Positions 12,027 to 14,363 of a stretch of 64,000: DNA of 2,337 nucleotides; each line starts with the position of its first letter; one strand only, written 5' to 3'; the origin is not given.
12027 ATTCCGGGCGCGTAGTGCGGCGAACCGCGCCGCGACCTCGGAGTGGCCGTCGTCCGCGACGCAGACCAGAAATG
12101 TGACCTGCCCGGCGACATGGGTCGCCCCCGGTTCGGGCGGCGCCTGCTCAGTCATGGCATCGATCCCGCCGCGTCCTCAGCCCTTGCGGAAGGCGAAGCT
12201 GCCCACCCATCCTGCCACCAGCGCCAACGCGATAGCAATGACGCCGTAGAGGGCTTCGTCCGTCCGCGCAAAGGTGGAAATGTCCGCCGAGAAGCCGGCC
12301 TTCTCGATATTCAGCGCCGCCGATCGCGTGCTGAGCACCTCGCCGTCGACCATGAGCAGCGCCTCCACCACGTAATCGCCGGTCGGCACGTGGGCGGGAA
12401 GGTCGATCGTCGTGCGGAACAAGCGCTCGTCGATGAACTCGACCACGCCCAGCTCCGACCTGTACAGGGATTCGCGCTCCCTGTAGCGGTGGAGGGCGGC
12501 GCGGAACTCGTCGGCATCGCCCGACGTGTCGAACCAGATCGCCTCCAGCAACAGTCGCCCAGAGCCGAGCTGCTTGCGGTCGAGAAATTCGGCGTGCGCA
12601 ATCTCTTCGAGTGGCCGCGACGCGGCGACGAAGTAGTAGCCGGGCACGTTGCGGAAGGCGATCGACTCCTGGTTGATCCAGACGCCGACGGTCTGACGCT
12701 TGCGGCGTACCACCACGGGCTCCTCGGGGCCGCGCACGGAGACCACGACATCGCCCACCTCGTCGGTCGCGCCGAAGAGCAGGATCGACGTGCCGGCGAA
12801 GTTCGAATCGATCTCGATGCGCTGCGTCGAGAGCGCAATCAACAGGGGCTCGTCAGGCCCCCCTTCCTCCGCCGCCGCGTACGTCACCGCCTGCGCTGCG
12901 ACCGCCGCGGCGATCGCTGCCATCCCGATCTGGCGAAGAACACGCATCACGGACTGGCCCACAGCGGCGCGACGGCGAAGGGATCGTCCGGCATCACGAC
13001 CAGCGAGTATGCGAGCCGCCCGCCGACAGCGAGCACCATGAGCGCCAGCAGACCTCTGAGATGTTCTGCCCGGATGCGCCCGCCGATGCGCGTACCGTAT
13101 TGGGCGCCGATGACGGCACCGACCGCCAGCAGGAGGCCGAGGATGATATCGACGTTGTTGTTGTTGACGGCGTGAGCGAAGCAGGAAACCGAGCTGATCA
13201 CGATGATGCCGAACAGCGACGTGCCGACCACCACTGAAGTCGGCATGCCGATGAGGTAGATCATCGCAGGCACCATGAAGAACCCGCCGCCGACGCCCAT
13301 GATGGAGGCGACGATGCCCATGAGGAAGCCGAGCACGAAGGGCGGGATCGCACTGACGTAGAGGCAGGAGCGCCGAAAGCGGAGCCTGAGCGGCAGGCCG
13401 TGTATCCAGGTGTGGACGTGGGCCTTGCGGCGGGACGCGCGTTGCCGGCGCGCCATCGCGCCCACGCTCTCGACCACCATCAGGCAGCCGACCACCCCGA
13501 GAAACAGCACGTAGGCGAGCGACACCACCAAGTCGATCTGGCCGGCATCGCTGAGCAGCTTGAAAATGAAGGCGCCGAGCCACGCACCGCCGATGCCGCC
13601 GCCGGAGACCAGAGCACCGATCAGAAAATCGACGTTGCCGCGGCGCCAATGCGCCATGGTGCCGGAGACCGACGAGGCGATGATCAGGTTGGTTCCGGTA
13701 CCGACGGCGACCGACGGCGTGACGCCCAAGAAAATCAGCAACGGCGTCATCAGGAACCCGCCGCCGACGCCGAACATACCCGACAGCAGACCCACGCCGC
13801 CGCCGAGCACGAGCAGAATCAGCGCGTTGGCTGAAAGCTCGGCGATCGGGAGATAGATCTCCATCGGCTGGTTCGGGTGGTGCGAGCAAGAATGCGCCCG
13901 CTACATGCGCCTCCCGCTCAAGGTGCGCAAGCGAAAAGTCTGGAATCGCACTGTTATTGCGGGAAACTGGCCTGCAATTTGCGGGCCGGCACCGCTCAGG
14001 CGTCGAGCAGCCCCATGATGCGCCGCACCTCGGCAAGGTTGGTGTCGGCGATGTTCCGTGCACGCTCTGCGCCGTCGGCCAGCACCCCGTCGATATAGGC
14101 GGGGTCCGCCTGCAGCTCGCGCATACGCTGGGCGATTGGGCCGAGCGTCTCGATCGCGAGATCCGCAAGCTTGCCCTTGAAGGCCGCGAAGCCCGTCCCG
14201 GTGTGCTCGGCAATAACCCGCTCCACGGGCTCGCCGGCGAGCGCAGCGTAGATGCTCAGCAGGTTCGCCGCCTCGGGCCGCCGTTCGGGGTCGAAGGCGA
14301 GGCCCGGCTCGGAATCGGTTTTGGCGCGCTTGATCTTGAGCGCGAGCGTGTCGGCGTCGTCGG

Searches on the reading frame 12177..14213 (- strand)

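Call 62: search_protein_families(library=pfam, proteins=[window:12177-14213:-], max_evalue=0.00001)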
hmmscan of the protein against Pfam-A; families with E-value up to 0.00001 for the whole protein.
window:12177-14213:- (678 aa): 1 family
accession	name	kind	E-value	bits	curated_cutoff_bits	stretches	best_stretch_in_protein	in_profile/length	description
PF09608.15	Alph_Pro_TM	-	2.3e-73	247.2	24.5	1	457-677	2-227/227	Putative transmembrane protein (Alph_Pro_TM)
